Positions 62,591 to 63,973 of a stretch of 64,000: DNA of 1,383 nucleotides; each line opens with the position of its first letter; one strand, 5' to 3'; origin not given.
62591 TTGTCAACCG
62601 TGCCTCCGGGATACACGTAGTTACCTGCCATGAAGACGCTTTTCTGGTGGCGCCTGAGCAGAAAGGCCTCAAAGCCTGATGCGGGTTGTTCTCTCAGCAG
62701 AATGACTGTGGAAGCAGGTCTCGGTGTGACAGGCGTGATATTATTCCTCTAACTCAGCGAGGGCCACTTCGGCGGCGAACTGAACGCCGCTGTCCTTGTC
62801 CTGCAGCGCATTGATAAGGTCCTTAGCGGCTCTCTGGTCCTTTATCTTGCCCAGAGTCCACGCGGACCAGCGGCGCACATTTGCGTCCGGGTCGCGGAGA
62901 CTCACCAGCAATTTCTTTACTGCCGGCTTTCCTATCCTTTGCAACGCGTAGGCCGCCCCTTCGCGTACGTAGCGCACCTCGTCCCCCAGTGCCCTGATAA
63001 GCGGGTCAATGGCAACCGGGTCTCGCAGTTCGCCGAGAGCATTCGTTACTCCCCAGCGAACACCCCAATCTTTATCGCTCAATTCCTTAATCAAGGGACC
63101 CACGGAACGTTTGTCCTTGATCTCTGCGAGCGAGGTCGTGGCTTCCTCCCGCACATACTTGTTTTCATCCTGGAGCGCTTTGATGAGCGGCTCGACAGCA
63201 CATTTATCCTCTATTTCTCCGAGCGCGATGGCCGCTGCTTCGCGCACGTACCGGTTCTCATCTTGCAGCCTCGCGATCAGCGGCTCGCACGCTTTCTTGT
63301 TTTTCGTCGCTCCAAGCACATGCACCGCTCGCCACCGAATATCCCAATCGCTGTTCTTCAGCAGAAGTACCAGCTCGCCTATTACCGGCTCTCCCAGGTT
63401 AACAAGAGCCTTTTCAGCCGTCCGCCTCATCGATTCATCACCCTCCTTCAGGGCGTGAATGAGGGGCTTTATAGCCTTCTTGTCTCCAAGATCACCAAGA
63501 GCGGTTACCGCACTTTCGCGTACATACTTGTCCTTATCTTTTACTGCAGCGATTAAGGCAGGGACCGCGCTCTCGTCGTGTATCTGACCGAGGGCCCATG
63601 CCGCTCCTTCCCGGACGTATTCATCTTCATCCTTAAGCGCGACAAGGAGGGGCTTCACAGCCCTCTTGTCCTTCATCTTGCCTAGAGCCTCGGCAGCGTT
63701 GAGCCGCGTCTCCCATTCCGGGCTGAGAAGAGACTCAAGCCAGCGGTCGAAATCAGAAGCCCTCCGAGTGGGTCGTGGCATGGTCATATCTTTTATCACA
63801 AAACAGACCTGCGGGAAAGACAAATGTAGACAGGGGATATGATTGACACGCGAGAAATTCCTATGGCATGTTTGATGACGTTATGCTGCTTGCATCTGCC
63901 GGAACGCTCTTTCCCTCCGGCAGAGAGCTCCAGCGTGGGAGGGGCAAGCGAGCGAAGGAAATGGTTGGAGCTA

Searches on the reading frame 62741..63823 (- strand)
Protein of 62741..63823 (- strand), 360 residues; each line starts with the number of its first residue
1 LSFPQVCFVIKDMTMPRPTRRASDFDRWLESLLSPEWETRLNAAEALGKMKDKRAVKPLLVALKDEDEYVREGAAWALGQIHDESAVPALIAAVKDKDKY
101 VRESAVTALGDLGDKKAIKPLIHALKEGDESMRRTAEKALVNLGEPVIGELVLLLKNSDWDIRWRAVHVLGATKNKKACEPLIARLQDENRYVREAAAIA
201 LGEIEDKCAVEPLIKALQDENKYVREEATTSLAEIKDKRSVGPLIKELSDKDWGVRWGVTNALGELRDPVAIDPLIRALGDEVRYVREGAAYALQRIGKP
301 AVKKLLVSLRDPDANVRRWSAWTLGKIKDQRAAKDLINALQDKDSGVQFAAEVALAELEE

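Call 66: search_protein_families(library=pfam, proteins=[window:62741-63823:-], max_evalue=0.0001)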
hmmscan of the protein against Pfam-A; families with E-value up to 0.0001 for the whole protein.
window:62741-63823:- (360 aa): 15 families
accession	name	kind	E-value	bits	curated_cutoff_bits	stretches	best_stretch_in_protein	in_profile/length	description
PF13646.12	HEAT_2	-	2.5e-75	249.3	27.7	5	210-295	1-88/88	HEAT repeats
PF03130.22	HEAT_PBS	-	1.1e-52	170.9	20.9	3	70-96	1-27/27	PBS lyase HEAT-like repeat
PF02985.28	HEAT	-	6.5e-47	153.5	23.5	0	57-81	3-27/31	HEAT repeat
PF13513.12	HEAT_EZ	-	5.6e-34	116.4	27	1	37-81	1-55/55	HEAT-like repeat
PF00514.29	Arm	-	1.8e-24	85.3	20.6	0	55-80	13-38/41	Armadillo/beta-catenin-like repeat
PF12717.13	Cnd1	-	5.6e-23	82.2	26.4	1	177-239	21-89/162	non-SMC mitotic condensation complex subunit 1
PF24714.1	TOR1L1_N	-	1.7e-10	41.2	43.3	0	56-172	132-237/281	TORTIFOLIA1 N-terminal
PF01602.26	Adaptin_N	-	3.2e-10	39.6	37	0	186-266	88-178/524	Adaptin N terminal region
PF25767.1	ARM_TBCD_2nd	-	7.1e-08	32.6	29.7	0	54-82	77-105/245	Tubulin-specific chaperone D-like, ARM repeats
PF25786.1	HEAT_GCN1_C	-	1e-07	32.5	27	0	169-235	19-94/151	GCN1-like, C-terminal HEAT repeats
PF12755.13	Vac14_Fab1_bd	-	9e-07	29.9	22.1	0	197-235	13-54/97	Vacuolar 14 Fab1-binding region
PF21547.3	TTI1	-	1.2e-06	28.8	27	0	181-209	3-31/90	TELO2-interacting protein 1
PF11791.14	Aconitase_B_N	-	6.9e-06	26.6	25.8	0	101-141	79-117/153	Aconitate B N-terminal domain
PF10363.15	RTP1_C1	-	1.9e-05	25.2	25.9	0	27-127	3-85/112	Required for nuclear transport of RNA pol II C-terminus 1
PF21581.3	SCD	-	2e-05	25.2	27.5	0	93-120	38-65/75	Stromalin conservative domain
